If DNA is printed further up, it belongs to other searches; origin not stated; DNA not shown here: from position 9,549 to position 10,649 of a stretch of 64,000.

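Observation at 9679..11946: Uncharacterised two-gene cassette (HTH-like protein + six-module repeat lipoprotein) present twice in the window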

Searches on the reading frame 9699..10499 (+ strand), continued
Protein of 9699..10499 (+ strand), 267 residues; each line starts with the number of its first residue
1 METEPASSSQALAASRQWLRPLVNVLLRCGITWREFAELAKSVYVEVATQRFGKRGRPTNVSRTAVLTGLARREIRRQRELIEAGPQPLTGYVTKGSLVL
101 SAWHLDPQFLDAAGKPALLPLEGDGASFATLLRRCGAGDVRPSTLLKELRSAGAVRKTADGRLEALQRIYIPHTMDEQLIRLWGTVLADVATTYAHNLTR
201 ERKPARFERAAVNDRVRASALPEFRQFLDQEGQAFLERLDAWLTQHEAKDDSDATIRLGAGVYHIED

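Call 61: find_encoding_contigs(protein=P0001, flank=8000, max_places=2)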
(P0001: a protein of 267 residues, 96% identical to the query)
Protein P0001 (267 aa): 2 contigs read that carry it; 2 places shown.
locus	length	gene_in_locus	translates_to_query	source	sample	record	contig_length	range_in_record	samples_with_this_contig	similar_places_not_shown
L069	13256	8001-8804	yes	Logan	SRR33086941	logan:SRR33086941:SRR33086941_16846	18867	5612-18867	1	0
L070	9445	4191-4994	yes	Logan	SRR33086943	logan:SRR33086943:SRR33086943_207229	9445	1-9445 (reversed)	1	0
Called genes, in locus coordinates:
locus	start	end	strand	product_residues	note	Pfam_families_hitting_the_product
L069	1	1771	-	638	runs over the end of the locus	PF13522:GATase_6, PF13537:GATase_7, PF00733:Asn_synthase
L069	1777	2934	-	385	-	PF13439:Glyco_transf_4 (faint), PF13692:Glyco_trans_1_4, PF00534:Glycos_transf_1, PF13524:Glyco_trans_1_2 (weak)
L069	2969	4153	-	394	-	PF01522:Polysacc_deac_1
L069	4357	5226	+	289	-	PF04794:YdjC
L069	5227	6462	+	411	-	PF13439:Glyco_transf_4, PF13579:Glyco_trans_4_4, PF00534:Glycos_transf_1, PF13692:Glyco_trans_1_4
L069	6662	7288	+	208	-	-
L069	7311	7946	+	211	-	PF02518:HATPase_c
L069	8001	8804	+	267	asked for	PF20112:DUF6502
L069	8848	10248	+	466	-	PF18914:DUF5666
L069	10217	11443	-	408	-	PF04972:BON (faint), PF03364:Polyketide_cyc, PF10604:Polyketide_cyc2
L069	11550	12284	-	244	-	PF01135:PCMT, PF13847:Methyltransf_31, PF13649:Methyltransf_25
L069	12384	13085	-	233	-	PF16867:DMSP_lyase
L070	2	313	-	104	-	?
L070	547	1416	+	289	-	PF04794:YdjC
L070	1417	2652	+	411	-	PF13439:Glyco_transf_4, PF13579:Glyco_trans_4_4, PF00534:Glycos_transf_1, PF13692:Glyco_trans_1_4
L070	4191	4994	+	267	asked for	PF20112:DUF6502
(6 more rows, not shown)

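Call 65: search_protein_representatives(alignment_id=A2)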
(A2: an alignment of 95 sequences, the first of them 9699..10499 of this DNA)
Query: 95 sequences, 273 profile positions. Proteins with E-value up to 0.001 (for the whole library): 6408; up to 1e-10: 4999; up to 1e-30: 1805. The best 150 are listed.
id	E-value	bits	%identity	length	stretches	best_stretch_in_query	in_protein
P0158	4.2e-110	384.3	-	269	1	1-268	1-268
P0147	3.9e-103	361.4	-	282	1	3-270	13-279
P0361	1.5e-102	359.6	-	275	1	1-270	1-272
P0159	4.5e-98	344.8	-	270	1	4-269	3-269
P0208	1.7e-95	336.4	-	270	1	1-269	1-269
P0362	3.1e-95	335.5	-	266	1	3-268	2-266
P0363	2.7e-94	332.4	-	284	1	1-270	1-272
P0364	1.8e-93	329.7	-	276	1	3-269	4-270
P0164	1.4e-92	326.8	-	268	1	2-270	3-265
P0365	2.3e-92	326.1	-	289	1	1-271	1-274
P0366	2.6e-90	319.4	-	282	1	1-270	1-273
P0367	2.4e-89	316.2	-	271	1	3-270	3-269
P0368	3.0e-89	315.9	-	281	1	1-271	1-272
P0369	3.0e-89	315.9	-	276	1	5-270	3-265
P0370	3.1e-89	315.9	-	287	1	3-270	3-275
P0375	2.3e-88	313.0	-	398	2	1-194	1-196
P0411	4.0e-82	292.5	-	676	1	1-268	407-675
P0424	2.1e-80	286.9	-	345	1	4-268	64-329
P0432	7.7e-80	285.0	-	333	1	1-270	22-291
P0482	2.1e-72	260.7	-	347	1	4-268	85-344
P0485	2.4e-72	260.5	-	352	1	4-270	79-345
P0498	2.6e-71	257.0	-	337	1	1-269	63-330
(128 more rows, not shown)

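Call 66: search_protein_families(library=pfam, proteins=[P0411, P0375, P0424, P0482, P0485, P0498, P0432], max_evalue=0.001)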
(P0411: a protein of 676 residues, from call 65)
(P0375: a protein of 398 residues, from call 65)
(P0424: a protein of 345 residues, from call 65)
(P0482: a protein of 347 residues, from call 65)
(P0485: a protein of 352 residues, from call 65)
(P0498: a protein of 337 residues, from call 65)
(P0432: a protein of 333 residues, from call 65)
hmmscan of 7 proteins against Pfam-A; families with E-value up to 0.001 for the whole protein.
P0411 (676 aa): 7 families
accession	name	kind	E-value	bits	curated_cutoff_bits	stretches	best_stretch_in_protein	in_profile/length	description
PF20112.4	DUF6502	-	1.6e-34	119.4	27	1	421-674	10-262/268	Family of unknown function (DUF6502)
PF03120.22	DNA_ligase_OB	-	1.9e-33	114.6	32.9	1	2-74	4-76/79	NAD-dependent DNA ligase OB-fold domain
PF12826.13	HHH_2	-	2.6e-24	85.6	27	1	187-250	1-64/64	Helix-hairpin-helix motif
PF14520.12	HHH_5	-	4.1e-17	62.8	27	2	124-178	3-56/57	Helix-hairpin-helix domain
PF00533.33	BRCT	-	2.3e-10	41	21.3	1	272-328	4-61/78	BRCA1 C Terminus (BRCT) domain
PF03119.21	DNA_ligase_ZBD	-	2.4e-10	40.5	25.8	1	84-111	1-27/27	NAD-dependent DNA ligase C4 zinc finger domain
PF00633.29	HHH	-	7.6e-06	26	24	0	211-238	1-28/30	Helix-hairpin-helix motif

P0375 (398 aa): 1 family
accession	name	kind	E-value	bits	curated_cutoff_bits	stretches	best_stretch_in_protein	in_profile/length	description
PF20112.4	DUF6502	-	1.1e-46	159.3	27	2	15-196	10-189/268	Family of unknown function (DUF6502)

P0424 (345 aa): 1 family
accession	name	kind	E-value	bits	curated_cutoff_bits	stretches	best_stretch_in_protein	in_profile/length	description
PF20112.4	DUF6502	-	4.1e-40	137.8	27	1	73-328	8-262/268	Family of unknown function (DUF6502)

P0482 (347 aa): 1 family
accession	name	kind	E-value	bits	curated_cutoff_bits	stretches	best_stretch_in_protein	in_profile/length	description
PF20112.4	DUF6502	-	1.7e-35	122.6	27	1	92-341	6-260/268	Family of unknown function (DUF6502)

P0485 (352 aa): 1 family
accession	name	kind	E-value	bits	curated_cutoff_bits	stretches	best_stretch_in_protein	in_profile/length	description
PF20112.4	DUF6502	-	2.9e-66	223.5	27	1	84-343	4-263/268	Family of unknown function (DUF6502)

P0498 (337 aa): 1 family
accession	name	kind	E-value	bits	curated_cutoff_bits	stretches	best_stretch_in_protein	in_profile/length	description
PF20112.4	DUF6502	-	2.1e-89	299.4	27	1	71-330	4-264/268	Family of unknown function (DUF6502)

P0432 (333 aa): 1 family
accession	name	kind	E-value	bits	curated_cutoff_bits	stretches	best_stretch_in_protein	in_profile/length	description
PF20112.4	DUF6502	-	1.7e-28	99.7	27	1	38-292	12-266/268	Family of unknown function (DUF6502)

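Call 67: find_encoding_contigs(protein=P0161, flank=5000, max_places=1)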
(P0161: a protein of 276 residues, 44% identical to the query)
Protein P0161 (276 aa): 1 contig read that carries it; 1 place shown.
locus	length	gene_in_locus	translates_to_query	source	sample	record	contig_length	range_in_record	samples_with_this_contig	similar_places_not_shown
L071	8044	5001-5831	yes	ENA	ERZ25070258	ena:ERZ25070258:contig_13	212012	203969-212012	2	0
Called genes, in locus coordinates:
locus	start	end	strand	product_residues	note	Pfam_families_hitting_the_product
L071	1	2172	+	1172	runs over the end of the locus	PF02463:SMC_N, PF13175:AAA_15, PF13304:AAA_21 (faint), PF13476:AAA_23 (weak), PF06470:SMC_hinge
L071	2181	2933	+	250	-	PF04354:ZipA_C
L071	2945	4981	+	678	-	PF22745:Nlig-Ia, PF01653:DNA_ligase_aden, PF03120:OB_DNA_ligase, PF03119:DNA_ligase_ZBD, PF14520:HHH_5 (weak), PF12826:HHH_2, PF14520:HHH_5 (weak), PF00533:BRCT, +1 more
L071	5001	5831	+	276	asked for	PF20112:DUF6502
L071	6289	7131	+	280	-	PF20112:DUF6502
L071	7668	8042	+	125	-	?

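Call 68: find_encoding_contigs(protein=P0224, flank=5000, max_places=1)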
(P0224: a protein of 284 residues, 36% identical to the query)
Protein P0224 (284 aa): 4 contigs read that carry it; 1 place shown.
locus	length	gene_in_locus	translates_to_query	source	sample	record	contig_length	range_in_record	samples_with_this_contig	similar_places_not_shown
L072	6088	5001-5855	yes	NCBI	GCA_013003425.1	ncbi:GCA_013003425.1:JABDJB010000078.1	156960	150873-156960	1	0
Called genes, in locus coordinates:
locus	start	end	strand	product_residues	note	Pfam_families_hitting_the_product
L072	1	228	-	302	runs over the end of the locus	PF02616:SMC_ScpA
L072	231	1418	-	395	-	PF00579:tRNA-synt_1b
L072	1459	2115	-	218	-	PF02163:Peptidase_M50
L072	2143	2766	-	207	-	PF01300:Sua5_yciO_yrdC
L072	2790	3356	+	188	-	PF04279:IspA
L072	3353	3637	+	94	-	PF01722:BolA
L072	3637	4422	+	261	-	PF13145:Rotamase_2, PF13616:Rotamase_3, PF00639:Rotamase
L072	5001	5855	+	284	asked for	PF20112:DUF6502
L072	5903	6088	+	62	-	?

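Call 69: find_encoding_contigs(protein=P0128, flank=5000, max_places=1)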
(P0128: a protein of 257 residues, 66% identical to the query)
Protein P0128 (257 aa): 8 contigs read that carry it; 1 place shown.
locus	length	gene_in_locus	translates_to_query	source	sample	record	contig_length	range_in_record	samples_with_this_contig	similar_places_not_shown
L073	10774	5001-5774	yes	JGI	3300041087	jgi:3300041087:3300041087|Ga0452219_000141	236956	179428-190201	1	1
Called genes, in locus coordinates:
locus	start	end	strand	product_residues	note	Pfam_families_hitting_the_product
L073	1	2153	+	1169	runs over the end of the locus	PF02463:SMC_N, PF13175:AAA_15, PF13304:AAA_21 (weak), PF13476:AAA_23, PF06470:SMC_hinge, PF23649:FKBP15 (weak)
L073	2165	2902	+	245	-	PF04354:ZipA_C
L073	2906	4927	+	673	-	PF22745:Nlig-Ia, PF01653:DNA_ligase_aden, PF03120:OB_DNA_ligase, PF03119:DNA_ligase_ZBD, PF14520:HHH_5 (weak), PF12826:HHH_2, PF00533:BRCT, PF12738:PTCB-BRCT (weak)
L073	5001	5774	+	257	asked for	PF20112:DUF6502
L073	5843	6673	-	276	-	PF18914:DUF5666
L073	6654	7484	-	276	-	PF20112:DUF6502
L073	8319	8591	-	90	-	PF01722:BolA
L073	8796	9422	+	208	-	PF01300:Sua5_yciO_yrdC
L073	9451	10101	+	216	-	PF02163:Peptidase_M50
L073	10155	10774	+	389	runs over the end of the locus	PF00579:tRNA-synt_1b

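Call 75: fold_search(model_id=the predicted structure, library=viral)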
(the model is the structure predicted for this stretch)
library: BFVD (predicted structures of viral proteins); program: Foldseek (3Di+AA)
matches with E <= 10: 377; with E <= 0.001: 0
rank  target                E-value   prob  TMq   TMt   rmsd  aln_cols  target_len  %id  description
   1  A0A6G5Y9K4            3.0e-03  0.99  0.32  0.35  24.2       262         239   12  (no name in the UniProt tables at hand)
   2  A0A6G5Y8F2            2.0e-02  0.63  0.21  0.19  29.6       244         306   14  (no name in the UniProt tables at hand)
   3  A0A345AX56            4.4e-02  0.87  0.20  0.27  12.9       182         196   13  (no name in the UniProt tables at hand)
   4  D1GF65                4.4e-02  0.41  0.15  0.20  18.4       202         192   12  Uncharacterized protein [Sulfolobus spindle-shaped virus 7]
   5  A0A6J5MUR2            1.0e-01  0.44  0.21  0.35  15.1       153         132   14  Helix-turn-helix domain containing protein [uncultured Caudovirales phage]
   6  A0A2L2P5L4            1.2e-01  0.38  0.20  0.25  22.4       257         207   10  (no name in the UniProt tables at hand)
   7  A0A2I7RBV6            1.5e-01  0.08  0.12  0.12  24.5       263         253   13  (no name in the UniProt tables at hand)
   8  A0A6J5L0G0            1.8e-01  0.51  0.20  0.32  15.0       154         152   15  Uncharacterized protein [uncultured Caudovirales phage]
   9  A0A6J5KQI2            1.8e-01  0.13  0.17  0.19  25.5       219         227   16  SaV-like [uncultured Caudovirales phage]
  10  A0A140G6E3            2.2e-01  0.47  0.17  0.38  16.7       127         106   16  Helix-turn-helix DNA-binding domain protein [Arthrobacter phage KellEzio]
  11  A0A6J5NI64            2.2e-01  0.18  0.18  0.27  22.8       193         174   13  Uncharacterized protein [uncultured Caudovirales phage]
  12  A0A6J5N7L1            2.2e-01  0.13  0.18  0.22  25.2       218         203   15  Helix-turn-helix domain containing protein [uncultured Caudovirales phage]
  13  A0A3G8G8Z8            2.3e-01  0.23  0.17  0.09  13.3       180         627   10  (no name in the UniProt tables at hand)
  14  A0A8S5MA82            2.5e-01  0.11  0.18  0.19  25.9       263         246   10  Replication initiator protein [Siphoviridae sp. ctTrb4]
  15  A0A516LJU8            2.5e-01  0.06  0.10  0.10  38.3       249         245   13  (no name in the UniProt tables at hand)
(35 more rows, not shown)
